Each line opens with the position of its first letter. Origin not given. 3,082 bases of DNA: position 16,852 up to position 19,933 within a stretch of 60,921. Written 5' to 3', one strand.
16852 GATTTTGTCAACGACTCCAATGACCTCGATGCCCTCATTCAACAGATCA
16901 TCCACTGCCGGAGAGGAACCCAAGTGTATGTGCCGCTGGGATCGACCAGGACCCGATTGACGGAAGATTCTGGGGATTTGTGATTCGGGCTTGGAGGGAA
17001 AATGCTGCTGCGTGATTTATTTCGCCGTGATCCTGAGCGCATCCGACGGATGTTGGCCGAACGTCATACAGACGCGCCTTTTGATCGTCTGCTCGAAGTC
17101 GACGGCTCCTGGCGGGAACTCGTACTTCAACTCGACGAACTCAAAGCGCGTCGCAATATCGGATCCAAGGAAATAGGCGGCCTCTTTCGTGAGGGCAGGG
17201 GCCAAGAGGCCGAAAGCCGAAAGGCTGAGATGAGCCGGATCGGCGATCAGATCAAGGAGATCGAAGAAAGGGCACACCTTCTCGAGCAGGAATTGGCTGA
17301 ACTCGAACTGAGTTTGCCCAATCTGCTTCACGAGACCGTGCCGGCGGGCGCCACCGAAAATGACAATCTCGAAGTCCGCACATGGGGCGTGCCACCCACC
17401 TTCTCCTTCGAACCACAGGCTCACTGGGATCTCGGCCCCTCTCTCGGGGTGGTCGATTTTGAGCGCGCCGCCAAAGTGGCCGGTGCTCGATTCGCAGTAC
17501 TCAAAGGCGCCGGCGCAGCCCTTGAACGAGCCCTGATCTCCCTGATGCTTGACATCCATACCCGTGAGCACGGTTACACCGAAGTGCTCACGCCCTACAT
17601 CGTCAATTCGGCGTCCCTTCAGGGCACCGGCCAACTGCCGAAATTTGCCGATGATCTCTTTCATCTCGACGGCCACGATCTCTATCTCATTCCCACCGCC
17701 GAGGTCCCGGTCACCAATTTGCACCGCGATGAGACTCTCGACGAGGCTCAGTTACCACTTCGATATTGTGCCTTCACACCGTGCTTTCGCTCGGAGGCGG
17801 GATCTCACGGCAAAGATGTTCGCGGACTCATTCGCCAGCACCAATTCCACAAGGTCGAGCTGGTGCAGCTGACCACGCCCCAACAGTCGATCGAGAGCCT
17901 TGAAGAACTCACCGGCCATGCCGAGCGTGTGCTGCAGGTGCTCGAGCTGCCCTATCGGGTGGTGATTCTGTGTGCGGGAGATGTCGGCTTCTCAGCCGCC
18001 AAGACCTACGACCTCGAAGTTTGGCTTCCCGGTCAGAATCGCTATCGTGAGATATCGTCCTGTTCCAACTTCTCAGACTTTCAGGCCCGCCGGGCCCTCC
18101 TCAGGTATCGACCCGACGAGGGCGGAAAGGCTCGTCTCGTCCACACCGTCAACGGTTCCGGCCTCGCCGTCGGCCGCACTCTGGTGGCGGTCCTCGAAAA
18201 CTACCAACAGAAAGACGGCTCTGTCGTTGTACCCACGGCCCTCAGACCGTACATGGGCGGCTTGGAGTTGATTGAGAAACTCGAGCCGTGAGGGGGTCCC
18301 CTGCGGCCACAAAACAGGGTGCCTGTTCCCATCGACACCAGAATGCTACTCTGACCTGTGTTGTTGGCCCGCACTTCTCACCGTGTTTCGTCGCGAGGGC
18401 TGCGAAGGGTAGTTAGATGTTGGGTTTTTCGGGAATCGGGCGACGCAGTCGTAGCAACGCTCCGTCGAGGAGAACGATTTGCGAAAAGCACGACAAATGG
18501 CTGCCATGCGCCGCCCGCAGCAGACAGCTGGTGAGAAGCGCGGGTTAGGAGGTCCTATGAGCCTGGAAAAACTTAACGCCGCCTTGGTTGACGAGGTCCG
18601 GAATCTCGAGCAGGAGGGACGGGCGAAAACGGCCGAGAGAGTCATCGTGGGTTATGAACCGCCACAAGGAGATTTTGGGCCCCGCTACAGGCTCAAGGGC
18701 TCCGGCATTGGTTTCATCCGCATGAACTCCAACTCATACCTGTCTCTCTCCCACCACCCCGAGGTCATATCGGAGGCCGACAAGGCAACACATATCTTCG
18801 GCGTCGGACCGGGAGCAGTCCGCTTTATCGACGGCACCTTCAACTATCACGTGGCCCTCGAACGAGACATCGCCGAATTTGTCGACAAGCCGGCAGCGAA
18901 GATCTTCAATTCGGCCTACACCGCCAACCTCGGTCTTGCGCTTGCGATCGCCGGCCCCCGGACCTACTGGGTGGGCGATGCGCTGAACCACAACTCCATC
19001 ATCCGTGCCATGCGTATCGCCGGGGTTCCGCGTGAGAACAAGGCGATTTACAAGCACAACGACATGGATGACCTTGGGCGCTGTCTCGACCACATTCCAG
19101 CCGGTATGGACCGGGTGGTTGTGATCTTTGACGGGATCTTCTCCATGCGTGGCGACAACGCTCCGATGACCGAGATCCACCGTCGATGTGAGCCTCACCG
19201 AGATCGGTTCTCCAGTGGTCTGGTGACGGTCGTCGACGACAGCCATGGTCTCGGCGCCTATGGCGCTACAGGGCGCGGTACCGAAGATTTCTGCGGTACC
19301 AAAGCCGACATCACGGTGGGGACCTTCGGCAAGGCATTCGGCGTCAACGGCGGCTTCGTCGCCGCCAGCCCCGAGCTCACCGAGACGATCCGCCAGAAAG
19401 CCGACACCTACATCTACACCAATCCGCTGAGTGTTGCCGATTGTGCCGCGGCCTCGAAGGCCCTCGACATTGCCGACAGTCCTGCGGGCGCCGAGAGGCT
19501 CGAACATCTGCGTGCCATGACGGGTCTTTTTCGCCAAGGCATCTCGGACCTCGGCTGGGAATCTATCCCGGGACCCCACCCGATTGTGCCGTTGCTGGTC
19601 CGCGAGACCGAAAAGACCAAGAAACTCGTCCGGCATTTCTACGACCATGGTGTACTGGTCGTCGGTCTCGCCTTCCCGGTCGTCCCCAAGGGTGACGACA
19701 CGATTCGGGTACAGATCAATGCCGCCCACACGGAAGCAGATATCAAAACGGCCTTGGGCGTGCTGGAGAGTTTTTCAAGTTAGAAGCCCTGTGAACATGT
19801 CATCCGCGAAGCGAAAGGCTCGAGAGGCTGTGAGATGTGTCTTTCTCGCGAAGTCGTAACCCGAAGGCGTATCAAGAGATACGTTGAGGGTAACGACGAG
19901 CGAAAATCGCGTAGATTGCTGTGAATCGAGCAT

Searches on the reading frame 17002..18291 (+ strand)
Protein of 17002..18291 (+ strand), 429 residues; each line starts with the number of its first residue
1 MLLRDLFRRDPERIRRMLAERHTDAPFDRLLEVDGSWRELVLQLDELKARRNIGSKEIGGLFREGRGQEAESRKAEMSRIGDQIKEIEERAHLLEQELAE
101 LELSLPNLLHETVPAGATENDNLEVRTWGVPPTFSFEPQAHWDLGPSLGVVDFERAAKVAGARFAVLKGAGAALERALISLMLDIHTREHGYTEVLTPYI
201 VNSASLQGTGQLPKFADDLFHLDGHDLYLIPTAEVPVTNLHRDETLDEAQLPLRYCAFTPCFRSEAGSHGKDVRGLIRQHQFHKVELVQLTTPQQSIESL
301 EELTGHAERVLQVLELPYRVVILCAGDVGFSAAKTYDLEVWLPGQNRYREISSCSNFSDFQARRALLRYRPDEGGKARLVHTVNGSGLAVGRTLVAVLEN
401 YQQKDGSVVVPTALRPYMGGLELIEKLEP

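Call 36: search_protein_families(library=pfam, proteins=[window:17002-18291:+], max_evalue=0.00001)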
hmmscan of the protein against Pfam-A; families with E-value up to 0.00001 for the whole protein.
window:17002-18291:+ (429 aa): 2 families
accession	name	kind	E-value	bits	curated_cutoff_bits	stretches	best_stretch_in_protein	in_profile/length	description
PF00587.30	tRNA-synt_2b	-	1.2e-42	146.4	29.3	1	224-401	8-179/179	tRNA synthetase class II core domain (G, H, P, S and T)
PF02403.27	Seryl_tRNA_N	-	4.8e-22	78.7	28.2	1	1-108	1-107/108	Seryl-tRNA synthetase N-terminal domain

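Call 50: find_encoding_contigs(protein=window:17002-18291:+, flank=6000, max_places=8)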
Protein window:17002-18291:+ (429 aa): no gene with exactly this product is on record in the collection.

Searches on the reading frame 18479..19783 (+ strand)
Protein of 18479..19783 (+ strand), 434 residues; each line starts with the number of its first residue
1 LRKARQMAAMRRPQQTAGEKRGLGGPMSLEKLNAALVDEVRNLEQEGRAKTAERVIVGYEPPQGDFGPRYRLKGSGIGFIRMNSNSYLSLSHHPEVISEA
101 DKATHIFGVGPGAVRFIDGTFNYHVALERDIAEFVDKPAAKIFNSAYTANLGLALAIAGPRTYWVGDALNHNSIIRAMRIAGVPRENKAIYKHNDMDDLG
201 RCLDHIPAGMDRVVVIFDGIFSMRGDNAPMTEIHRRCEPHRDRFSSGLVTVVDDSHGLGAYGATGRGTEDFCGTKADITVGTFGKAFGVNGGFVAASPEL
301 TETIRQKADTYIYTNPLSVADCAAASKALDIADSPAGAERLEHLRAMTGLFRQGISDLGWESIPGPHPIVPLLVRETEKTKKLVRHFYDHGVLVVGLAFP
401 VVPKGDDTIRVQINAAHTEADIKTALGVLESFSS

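Call 36: search_protein_families(library=pfam, proteins=[window:18479-19783:+], max_evalue=0.00001)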
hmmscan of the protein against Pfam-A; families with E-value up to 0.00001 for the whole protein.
window:18479-19783:+ (434 aa): 1 family
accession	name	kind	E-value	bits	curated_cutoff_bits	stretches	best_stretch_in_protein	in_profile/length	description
PF00155.27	Aminotran_1_2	-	2.1e-37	129.6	19.7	1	79-428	3-360/361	Aminotransferase class I and II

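Call 52: find_related_loci(query=window:18599-19780:+, collection=metagenome_contigs, flank=3000)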
Query window:18599-19780:+ (394 aa) in metagenome_contigs; peptide patterns used: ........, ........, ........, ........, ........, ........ (x = any residue, [..] = any of these).
600 stretches matched a pattern (row limit reached: there are more); 512 encode a relative of the query (tblastn E <= 1e-3); the best 80 are kept; 80 distinct loci.
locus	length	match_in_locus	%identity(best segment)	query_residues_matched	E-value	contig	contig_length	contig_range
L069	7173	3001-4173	81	2-392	0e+0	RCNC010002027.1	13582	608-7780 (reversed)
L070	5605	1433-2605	80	2-392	0e+0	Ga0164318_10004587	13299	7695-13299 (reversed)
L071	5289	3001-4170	74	3-392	0e+0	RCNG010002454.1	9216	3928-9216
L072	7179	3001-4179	75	1-393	0e+0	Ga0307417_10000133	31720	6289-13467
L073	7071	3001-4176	74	1-392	0e+0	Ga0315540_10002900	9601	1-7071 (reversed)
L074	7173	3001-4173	73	3-393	0e+0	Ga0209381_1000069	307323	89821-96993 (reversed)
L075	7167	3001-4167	71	2-390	0e+0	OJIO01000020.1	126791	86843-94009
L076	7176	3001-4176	69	1-392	0e+0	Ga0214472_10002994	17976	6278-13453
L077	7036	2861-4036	69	3-394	0e+0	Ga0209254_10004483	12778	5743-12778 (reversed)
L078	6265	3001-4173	70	3-393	0e+0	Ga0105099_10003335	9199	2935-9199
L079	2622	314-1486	69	3-393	0e+0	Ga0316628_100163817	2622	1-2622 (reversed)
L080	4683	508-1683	69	3-394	0e+0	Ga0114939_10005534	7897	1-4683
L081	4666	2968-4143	68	3-394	0e+0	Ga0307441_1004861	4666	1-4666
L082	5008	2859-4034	69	3-394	0e+0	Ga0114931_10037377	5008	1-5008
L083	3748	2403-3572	73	3-392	0e+0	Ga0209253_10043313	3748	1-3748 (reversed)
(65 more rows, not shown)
